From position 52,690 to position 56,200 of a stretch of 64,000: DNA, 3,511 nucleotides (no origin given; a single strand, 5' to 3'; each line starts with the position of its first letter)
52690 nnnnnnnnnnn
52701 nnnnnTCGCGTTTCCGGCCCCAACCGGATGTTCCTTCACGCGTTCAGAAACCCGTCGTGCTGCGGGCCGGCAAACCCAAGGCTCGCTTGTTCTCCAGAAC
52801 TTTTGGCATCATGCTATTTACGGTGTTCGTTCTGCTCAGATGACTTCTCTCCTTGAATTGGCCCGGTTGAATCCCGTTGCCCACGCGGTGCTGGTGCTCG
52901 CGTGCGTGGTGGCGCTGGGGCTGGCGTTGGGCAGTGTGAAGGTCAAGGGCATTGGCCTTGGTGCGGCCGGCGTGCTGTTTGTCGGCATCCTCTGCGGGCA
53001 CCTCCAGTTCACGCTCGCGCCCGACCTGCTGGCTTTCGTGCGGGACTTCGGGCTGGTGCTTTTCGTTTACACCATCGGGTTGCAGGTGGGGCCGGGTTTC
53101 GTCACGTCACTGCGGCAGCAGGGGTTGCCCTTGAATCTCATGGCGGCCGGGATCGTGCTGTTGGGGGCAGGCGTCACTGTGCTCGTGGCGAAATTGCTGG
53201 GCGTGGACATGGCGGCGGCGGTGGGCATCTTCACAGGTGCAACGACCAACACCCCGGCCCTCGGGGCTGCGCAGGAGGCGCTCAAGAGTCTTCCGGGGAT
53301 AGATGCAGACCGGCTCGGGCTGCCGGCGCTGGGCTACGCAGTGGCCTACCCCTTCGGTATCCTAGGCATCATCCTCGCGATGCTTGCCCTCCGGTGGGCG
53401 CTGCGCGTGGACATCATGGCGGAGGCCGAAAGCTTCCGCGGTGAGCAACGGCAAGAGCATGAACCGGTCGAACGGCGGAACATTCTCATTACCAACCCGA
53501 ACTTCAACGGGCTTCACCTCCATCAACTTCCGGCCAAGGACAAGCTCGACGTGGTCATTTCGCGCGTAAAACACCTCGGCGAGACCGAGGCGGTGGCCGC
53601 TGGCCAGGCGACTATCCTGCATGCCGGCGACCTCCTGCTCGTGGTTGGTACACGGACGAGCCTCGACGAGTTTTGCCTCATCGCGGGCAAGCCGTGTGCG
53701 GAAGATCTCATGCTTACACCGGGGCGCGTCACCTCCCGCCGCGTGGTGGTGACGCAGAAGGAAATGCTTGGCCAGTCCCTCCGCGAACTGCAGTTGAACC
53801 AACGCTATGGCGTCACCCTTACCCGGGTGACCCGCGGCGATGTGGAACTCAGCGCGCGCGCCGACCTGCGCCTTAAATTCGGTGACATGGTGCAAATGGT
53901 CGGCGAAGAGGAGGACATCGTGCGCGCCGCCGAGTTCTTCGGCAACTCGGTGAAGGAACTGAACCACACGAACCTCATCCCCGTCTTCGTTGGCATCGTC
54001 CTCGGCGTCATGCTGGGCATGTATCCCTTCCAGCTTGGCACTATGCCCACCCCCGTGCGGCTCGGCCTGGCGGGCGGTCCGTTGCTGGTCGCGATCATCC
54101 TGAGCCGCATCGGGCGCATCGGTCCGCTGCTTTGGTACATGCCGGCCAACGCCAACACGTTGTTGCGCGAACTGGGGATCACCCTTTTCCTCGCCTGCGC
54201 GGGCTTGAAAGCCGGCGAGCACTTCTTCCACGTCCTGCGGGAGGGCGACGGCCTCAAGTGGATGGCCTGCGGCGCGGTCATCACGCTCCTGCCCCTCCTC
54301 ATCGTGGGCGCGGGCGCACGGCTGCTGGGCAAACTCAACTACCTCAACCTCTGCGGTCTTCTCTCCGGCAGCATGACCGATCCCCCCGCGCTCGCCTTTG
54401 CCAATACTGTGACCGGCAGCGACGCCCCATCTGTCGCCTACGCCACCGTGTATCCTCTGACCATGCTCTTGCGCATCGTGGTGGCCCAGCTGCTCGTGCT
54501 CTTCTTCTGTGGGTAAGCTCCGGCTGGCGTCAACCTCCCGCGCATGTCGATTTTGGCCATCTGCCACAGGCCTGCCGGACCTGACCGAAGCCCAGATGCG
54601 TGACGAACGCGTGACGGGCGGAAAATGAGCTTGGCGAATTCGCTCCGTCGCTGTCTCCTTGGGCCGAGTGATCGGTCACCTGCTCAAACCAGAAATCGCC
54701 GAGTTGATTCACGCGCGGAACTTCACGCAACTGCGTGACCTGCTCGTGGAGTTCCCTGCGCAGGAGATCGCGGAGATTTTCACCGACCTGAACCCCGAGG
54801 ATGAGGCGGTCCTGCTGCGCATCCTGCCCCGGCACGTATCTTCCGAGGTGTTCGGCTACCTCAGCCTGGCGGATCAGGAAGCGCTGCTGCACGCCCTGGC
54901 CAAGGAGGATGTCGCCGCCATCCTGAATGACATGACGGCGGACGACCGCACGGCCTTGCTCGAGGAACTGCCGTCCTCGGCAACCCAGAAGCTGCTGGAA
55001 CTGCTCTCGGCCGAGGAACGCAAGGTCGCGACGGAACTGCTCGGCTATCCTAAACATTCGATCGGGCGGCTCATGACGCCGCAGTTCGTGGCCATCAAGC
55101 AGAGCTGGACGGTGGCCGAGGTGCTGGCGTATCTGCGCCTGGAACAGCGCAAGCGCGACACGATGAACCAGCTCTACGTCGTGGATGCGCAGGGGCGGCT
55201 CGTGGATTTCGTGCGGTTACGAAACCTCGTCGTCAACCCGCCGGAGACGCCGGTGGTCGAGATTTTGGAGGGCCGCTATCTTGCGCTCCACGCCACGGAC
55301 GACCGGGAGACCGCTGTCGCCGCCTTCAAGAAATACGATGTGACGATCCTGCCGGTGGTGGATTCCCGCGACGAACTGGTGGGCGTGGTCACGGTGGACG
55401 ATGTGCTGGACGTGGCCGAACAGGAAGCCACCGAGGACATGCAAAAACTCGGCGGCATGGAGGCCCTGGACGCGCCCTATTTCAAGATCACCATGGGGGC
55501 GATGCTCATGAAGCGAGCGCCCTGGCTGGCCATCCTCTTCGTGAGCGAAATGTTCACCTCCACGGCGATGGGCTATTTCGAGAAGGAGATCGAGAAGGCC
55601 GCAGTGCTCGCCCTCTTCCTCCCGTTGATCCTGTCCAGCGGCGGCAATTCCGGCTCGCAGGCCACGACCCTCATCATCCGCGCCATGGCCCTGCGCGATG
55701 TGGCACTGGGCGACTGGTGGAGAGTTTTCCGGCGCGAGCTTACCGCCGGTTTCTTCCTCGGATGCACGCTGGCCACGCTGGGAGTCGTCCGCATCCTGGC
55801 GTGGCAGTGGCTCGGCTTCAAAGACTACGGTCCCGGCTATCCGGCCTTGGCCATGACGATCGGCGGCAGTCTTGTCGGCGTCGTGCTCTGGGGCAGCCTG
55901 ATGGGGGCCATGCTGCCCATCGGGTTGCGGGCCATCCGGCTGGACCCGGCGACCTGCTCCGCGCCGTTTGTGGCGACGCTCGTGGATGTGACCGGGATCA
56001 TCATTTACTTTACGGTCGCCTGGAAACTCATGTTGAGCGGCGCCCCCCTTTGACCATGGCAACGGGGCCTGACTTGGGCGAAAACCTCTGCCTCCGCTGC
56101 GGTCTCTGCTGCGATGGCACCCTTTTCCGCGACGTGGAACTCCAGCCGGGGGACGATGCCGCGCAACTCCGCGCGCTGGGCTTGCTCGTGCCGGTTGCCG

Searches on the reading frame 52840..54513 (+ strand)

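Call 72: search_protein_families(library=pfam, max_evalue=0.00001, proteins=[window:52840-54513:+])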
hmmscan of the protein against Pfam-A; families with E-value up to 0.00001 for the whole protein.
window:52840-54513:+ (558 aa): 2 families
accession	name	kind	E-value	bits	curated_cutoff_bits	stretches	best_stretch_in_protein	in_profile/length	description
PF06826.17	Asp-Al_Ex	-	1.3e-87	292.3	27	2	382-553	2-166/167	Predicted Permease Membrane Region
PF02080.26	TrkA_C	-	4.4e-16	59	27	1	302-368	5-71/71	TrkA-C domain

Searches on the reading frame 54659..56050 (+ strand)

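Call 72: search_protein_families(library=pfam, max_evalue=0.00001, proteins=[window:54659-56050:+])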
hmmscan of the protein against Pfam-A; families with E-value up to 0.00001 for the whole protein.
window:54659-56050:+ (464 aa): 3 families
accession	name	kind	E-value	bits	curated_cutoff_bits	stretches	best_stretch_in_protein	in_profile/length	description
PF01769.21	MgtE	-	3.7e-32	111.7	27.6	1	321-453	1-125/125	Divalent cation transporter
PF03448.22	MgtE_N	-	1.3e-23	83.9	25.9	1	34-132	3-101/102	MgtE intracellular N domain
PF00571.33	CBS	-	2.1e-13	50.8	24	1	208-252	10-54/57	CBS domain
